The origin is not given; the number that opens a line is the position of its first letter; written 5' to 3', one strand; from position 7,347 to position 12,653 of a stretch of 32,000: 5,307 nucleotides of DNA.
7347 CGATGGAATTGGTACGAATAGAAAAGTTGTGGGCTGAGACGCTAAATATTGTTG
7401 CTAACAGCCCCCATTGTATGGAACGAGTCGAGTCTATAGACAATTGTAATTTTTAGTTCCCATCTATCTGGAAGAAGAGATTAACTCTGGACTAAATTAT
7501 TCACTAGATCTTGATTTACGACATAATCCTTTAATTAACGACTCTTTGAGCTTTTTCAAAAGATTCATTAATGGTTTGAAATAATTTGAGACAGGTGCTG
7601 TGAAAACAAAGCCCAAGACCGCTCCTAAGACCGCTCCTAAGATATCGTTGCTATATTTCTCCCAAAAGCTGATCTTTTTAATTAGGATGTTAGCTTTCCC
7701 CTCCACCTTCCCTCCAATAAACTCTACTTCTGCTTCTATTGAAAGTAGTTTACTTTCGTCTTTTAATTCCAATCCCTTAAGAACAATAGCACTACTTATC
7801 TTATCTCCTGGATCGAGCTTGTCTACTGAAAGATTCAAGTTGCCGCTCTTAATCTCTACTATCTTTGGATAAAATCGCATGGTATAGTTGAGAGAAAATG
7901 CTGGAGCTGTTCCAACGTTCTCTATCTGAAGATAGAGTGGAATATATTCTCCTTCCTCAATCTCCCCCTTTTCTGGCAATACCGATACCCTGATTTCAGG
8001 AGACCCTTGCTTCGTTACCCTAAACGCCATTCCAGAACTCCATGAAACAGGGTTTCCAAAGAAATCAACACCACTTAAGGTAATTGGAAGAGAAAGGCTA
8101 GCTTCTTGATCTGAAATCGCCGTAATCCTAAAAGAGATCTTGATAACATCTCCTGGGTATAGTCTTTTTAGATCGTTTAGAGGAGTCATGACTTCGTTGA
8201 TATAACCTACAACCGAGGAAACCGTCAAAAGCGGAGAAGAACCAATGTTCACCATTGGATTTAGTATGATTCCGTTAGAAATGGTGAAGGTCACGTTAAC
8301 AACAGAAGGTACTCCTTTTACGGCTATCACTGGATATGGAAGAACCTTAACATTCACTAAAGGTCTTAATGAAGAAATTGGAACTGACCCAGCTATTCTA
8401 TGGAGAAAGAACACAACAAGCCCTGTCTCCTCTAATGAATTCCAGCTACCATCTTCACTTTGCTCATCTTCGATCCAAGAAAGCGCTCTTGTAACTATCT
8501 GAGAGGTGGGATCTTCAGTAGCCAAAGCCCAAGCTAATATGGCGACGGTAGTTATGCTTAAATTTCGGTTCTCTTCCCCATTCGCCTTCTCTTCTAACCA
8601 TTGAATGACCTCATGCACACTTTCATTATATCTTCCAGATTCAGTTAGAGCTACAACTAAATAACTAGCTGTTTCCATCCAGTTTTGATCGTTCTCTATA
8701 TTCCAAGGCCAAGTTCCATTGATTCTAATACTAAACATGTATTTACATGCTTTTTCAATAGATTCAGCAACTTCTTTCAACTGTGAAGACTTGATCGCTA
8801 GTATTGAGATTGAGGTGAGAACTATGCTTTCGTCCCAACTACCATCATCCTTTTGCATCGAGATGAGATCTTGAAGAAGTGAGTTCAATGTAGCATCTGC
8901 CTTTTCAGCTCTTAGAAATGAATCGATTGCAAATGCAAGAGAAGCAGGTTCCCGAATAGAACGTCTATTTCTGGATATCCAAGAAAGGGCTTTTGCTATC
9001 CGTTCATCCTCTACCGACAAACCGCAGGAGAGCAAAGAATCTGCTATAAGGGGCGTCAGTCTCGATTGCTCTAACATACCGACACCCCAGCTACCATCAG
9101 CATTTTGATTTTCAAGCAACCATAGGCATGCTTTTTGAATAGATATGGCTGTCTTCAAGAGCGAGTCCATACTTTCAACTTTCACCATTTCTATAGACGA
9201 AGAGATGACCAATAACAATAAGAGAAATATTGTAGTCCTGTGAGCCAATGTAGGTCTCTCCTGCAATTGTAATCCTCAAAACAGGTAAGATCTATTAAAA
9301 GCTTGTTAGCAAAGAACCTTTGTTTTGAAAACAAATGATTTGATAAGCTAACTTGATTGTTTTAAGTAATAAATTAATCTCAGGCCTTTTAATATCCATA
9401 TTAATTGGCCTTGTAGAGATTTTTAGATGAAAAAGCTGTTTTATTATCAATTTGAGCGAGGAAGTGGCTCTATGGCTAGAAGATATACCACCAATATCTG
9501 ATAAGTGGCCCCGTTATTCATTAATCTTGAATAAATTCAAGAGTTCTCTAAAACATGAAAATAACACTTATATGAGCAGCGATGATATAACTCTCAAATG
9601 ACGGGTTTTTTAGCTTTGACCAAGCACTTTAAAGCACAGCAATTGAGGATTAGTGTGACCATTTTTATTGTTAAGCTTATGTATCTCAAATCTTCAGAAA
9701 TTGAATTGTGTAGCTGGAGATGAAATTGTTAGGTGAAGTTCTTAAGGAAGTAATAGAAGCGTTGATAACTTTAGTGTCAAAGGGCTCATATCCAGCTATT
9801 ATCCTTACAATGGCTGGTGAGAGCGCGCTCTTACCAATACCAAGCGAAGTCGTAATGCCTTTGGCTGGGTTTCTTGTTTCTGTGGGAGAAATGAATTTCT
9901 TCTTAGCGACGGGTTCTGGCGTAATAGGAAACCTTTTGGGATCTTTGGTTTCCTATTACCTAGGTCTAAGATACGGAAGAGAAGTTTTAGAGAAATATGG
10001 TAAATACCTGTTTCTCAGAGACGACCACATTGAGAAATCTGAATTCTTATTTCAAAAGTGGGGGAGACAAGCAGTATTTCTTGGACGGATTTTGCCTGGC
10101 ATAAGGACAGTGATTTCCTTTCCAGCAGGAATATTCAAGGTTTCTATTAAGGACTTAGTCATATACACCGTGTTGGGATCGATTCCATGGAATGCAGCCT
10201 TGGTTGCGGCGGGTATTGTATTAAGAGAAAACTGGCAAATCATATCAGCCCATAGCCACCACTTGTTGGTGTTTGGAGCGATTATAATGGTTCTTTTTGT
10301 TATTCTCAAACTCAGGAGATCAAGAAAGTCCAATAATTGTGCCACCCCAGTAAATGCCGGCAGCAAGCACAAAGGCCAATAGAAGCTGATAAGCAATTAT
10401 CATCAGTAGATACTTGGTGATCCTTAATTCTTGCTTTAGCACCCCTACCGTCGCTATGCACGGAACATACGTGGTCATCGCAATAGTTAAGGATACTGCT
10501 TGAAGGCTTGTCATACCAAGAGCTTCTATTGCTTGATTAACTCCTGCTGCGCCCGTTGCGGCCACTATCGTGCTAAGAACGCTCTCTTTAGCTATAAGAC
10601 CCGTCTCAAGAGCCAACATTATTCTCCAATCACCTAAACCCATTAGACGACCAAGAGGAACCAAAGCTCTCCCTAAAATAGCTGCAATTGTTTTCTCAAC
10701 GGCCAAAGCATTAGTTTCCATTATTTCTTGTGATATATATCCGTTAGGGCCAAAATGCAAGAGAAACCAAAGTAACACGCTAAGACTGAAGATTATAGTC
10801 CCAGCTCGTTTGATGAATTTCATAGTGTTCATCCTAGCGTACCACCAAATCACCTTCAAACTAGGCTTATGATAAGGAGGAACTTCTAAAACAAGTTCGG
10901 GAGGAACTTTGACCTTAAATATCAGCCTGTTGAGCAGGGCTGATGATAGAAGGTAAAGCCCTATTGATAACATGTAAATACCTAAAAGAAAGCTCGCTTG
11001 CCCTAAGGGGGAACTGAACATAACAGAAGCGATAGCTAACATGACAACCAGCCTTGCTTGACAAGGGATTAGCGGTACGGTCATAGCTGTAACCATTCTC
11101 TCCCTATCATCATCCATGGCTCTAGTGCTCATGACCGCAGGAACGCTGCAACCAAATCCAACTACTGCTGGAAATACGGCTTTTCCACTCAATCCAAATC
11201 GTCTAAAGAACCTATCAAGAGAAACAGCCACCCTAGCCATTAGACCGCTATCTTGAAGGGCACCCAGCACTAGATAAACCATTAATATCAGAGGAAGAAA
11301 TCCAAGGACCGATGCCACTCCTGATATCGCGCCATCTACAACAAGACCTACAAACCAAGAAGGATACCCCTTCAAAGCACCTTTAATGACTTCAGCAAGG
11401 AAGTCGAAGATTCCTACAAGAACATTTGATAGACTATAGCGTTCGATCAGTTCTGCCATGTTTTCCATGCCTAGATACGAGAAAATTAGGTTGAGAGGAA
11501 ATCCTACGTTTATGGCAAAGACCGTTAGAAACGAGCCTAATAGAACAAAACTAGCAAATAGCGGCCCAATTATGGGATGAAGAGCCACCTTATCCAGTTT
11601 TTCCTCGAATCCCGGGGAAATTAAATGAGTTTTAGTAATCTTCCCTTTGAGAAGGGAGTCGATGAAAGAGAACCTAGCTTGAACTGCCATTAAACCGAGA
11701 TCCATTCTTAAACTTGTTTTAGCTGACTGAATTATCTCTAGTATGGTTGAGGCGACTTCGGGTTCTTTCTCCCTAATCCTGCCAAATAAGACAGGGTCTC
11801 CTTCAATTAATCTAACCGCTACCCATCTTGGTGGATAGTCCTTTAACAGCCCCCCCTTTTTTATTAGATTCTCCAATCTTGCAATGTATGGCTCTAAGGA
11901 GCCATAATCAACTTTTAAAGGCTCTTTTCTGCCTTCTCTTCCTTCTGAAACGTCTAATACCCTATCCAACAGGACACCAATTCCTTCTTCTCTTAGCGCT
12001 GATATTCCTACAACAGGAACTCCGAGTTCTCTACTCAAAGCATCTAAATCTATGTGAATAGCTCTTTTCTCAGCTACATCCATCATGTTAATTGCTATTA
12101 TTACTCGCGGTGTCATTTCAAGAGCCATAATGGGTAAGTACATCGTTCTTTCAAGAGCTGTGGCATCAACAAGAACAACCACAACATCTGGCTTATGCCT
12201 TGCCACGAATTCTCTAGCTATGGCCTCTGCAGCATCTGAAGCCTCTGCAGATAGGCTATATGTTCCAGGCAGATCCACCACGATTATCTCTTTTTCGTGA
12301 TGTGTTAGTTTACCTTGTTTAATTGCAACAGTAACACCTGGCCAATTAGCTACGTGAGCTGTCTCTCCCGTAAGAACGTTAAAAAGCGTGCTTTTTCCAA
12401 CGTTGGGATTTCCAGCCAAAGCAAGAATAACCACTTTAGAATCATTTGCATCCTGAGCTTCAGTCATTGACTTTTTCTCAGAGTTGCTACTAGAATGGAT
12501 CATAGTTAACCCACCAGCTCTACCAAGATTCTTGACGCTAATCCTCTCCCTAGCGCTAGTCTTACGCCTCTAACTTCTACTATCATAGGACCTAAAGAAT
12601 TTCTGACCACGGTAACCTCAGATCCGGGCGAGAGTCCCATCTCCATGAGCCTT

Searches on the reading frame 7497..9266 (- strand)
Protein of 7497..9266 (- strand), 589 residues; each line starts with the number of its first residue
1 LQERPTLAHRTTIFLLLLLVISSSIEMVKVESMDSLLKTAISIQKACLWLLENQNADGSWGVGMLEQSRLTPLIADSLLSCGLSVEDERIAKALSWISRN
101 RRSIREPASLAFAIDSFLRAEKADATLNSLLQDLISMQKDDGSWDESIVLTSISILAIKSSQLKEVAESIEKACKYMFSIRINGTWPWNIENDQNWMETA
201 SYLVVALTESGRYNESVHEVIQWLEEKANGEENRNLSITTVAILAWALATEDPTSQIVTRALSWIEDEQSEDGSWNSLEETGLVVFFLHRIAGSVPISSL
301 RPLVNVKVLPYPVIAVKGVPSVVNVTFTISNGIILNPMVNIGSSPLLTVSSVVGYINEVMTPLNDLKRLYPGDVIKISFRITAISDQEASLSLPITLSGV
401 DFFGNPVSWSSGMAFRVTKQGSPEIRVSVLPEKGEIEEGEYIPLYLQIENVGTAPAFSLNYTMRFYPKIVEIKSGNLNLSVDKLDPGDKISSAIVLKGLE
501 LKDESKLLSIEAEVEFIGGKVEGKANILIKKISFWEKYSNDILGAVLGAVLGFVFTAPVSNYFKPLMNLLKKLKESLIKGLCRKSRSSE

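Call 5: search_protein_families(library=pfam, proteins=[window:7497-9266:-], max_evalue=0.01)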
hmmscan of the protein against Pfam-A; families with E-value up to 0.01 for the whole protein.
window:7497-9266:- (589 aa): 4 families
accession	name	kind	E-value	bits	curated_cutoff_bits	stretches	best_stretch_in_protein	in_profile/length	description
PF13243.12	SQHop_cyclase_C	-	3e-07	30.2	26.1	0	224-282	234-291/319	Squalene-hopene cyclase C-terminal domain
PF05753.20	TRAP_beta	-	5.6e-05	23.1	22.4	1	438-497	33-93/178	Translocon-associated protein beta (TRAPB)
PF13249.12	SQHop_cyclase_N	-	7.8e-05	22.4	26.2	0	42-97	46-103/291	Squalene-hopene cyclase N-terminal domain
PF07678.20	TED_complement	-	0.0048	16.5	22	0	198-273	153-232/312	A-macroglobulin TED domain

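Call 8: search_protein_families(library=ncbifam, proteins=[window:7497-9266:-], max_evalue=0.001)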
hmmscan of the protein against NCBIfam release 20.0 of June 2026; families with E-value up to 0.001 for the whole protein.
window:7497-9266:- (589 aa): 4 families
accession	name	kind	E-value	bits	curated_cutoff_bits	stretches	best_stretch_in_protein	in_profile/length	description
TIGR01787.1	squalene_cyclas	subfamily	5.8e-09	35.1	322.7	0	37-147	504-590/622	squalene/oxidosqualene cyclases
NF053823.1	SCO2321_fam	equivalog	1.4e-06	27.5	300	0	32-63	110-141/405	SCO2321 family membrane protein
TIGR03463.1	osq_cycl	subfamily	2.9e-06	25.8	851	0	195-278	526-605/634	2,3-oxidosqualene cyclase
TIGR01507.1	hopene_cyclase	equivalog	1.6e-05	23.5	431.1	0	38-61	519-542/640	squalene--hopene cyclase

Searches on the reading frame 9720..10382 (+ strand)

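Call 16: search_protein_families(library=pfam, proteins=[window:9720-10382:+], max_evalue=0.0001)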
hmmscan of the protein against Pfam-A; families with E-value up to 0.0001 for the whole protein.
window:9720-10382:+ (220 aa): 1 family
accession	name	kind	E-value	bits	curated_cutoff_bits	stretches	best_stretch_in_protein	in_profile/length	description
PF09335.16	VTT_dom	-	3.4e-22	79.6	33.9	1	40-165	1-121/123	VTT domain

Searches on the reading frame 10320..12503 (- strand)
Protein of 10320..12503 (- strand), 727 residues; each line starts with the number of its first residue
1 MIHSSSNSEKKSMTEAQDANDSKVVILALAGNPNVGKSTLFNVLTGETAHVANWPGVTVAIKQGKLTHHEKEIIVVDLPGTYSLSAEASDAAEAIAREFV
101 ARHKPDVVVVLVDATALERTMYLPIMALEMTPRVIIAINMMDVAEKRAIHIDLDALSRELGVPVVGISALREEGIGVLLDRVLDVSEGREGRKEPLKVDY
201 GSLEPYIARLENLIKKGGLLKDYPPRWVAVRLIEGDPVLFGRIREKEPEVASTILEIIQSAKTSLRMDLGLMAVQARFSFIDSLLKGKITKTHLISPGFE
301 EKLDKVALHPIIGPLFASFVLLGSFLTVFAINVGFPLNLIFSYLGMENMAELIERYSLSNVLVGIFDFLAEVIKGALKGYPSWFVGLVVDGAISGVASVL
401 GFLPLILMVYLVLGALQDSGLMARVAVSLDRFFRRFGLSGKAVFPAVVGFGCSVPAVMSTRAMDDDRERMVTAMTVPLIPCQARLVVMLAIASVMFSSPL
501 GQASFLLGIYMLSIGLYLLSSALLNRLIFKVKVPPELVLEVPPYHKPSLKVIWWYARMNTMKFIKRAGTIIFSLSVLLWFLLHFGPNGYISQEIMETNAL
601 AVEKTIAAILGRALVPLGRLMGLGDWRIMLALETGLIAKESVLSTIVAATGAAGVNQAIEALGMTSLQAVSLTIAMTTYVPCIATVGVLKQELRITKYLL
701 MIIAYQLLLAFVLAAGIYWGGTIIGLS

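Call 16: search_protein_families(library=pfam, proteins=[window:10320-12503:-], max_evalue=0.0001)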
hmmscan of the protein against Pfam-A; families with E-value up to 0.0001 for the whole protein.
window:10320-12503:- (727 aa): 8 families
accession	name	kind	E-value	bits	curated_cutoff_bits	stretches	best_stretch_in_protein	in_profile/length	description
PF02421.24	FeoB_N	-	1.8e-55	187.2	27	1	27-181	3-155/156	Ferrous iron transport protein B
PF07670.19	Gate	-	3.7e-26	92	29.6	2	399-492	1-101/104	Nucleoside recognition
PF01926.29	MMR_HSR1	-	5.7e-22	78.4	21.9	1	28-122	3-95/113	50S ribosome-binding GTPase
PF17910.6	FeoB_Cyto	-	6.2e-15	55.8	23.4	1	200-286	1-86/90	FeoB cytosolic helical domain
PF07664.17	FeoB_C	-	4.9e-11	42.6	26.6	1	506-555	1-50/54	Ferrous iron transport protein B C terminus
PF00009.33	GTP_EFTU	-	2.5e-06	27.6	26.5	0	55-184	53-184/188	Elongation factor Tu GTP binding domain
PF04548.22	AIG1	-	6.1e-06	26.2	27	1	28-112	4-90/212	AIG1 family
PF03193.22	RsgA_GTPase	-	7.1e-06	26.4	30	0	6-76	90-156/174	RsgA GTPase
